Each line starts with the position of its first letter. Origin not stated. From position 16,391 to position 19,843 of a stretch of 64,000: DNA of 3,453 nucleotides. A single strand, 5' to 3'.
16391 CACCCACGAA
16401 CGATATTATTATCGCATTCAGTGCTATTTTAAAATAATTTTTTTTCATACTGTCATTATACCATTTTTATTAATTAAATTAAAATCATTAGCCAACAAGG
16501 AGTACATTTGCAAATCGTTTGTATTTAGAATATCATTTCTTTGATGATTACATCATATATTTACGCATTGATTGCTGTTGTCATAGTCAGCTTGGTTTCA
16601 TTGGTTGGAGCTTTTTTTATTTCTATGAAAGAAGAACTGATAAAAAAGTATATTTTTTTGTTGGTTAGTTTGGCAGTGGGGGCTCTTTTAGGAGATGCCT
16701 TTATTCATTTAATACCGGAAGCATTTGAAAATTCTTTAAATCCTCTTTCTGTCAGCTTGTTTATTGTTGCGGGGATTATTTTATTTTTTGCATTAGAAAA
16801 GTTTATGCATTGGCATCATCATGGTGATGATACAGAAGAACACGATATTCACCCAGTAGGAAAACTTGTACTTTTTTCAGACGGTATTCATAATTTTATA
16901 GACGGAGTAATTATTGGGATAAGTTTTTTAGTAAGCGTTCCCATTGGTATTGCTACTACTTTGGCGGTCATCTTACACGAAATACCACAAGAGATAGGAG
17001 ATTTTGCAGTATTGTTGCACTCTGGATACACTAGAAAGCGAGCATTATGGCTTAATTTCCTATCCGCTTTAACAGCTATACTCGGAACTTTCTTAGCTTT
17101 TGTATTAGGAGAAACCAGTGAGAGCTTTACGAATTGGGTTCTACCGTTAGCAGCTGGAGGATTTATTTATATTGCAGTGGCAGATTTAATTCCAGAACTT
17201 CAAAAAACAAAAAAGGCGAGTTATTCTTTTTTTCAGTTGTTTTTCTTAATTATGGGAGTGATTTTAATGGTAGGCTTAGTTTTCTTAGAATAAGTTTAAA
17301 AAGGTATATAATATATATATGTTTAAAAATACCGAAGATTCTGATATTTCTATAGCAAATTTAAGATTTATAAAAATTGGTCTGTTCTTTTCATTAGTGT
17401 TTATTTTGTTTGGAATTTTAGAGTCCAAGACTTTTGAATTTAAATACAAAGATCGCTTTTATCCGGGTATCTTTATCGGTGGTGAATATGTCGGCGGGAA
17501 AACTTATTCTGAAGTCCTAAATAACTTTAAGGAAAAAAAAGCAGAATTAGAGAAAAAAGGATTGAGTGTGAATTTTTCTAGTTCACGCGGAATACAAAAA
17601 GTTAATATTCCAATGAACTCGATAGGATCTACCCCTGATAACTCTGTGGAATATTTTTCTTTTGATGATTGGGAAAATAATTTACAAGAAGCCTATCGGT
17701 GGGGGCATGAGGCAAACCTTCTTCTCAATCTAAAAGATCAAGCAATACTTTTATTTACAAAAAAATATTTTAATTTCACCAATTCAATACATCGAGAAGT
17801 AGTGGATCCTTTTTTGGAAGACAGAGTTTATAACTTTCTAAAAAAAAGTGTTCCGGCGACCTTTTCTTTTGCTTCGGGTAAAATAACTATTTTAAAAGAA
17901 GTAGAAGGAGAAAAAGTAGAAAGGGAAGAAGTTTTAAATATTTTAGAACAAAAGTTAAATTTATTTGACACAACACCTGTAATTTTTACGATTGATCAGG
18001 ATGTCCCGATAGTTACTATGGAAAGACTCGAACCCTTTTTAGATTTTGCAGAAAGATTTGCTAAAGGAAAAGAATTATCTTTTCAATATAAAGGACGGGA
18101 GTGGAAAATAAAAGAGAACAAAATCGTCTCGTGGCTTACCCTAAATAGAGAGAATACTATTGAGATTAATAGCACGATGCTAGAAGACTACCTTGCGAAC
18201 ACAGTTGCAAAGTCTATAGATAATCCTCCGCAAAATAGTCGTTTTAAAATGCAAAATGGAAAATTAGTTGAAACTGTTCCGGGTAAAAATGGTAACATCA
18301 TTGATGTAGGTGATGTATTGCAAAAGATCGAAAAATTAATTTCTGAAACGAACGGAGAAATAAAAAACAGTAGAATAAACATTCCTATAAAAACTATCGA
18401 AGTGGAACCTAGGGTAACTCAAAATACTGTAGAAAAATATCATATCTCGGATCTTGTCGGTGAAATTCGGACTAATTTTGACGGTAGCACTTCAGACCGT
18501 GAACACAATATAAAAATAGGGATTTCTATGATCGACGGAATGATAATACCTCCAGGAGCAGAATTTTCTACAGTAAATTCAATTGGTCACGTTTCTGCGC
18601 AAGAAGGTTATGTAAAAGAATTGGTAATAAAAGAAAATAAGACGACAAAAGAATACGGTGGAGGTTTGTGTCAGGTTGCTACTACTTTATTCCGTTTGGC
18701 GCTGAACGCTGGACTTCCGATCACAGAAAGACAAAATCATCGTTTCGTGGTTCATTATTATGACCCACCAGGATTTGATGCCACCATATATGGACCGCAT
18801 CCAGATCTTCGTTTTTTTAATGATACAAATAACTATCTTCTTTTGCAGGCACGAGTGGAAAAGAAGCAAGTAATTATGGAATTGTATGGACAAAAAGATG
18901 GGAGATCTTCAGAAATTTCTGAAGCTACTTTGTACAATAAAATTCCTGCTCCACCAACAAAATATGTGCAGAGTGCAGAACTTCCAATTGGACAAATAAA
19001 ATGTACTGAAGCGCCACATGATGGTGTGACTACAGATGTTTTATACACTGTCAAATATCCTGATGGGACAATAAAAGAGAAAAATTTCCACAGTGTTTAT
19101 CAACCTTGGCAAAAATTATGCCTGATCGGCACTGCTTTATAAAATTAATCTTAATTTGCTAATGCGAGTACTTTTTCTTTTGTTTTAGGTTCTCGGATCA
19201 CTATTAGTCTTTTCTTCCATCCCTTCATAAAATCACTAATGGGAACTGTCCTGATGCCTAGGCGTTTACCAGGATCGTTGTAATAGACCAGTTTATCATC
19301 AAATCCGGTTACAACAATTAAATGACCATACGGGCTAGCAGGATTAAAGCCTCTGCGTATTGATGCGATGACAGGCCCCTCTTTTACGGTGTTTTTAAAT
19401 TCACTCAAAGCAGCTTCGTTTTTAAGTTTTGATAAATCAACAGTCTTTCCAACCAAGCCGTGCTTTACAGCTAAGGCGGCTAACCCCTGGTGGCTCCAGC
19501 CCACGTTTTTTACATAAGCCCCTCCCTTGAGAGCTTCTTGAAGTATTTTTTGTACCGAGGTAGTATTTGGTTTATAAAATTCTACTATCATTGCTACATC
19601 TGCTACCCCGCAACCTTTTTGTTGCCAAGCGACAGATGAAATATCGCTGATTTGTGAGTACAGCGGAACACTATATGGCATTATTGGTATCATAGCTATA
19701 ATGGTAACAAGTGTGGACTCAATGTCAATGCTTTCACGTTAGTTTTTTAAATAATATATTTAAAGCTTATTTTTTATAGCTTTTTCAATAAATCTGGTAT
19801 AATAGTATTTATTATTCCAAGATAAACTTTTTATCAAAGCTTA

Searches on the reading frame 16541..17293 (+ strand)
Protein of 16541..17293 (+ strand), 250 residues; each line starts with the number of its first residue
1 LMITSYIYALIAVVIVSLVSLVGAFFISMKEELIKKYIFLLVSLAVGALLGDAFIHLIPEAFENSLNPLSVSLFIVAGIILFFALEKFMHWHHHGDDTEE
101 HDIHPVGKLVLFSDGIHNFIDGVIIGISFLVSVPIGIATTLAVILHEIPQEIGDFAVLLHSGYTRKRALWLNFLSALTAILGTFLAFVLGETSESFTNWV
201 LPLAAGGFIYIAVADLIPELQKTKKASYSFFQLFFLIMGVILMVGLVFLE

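Call 64: search_protein_families(library=pfam, proteins=[window:16541-17293:+], max_evalue=0.0001)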
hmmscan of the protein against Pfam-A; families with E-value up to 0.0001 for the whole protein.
window:16541-17293:+ (250 aa): 1 family
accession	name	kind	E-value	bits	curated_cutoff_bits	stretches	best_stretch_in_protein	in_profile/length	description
PF02535.28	Zip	-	1.2e-53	182.9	35.1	2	93-246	164-322/323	ZIP Zinc transporter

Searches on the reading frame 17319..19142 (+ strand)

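Call 64: search_protein_families(library=pfam, proteins=[window:17319-19142:+], max_evalue=0.0001)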
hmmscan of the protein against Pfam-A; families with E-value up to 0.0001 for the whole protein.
window:17319-19142:+ (607 aa): 2 families
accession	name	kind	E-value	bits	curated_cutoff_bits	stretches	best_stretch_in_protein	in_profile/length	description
PF04294.18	VanW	-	5.6e-41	139.5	27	1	394-523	2-130/130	VanW like protein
PF12229.13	PG_binding_4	-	3e-15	56.9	22.1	2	271-348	40-116/117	Putative peptidoglycan binding domain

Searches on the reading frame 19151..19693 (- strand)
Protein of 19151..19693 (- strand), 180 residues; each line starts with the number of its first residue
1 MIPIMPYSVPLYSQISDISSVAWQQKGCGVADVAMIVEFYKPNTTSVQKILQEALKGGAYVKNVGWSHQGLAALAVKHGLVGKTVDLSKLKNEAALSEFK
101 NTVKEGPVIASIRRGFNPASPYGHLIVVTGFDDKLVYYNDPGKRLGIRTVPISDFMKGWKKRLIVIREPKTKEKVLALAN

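Call 64: search_protein_families(library=pfam, proteins=[window:19151-19693:-], max_evalue=0.0001)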
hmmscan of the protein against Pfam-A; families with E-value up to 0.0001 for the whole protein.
window:19151-19693:- (180 aa): 3 families
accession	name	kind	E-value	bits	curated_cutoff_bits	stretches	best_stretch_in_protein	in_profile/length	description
PF13529.12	Peptidase_C39_2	-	1.5e-13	52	24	1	8-141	2-142/143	Peptidase_C39 like family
PF03412.21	Peptidase_C39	-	2.7e-08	34.1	22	1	24-168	9-130/133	Peptidase C39 family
PF12385.14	Peptidase_C70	-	3.6e-07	30.6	19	1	24-144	16-126/141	Papain-like cysteine protease AvrRpt2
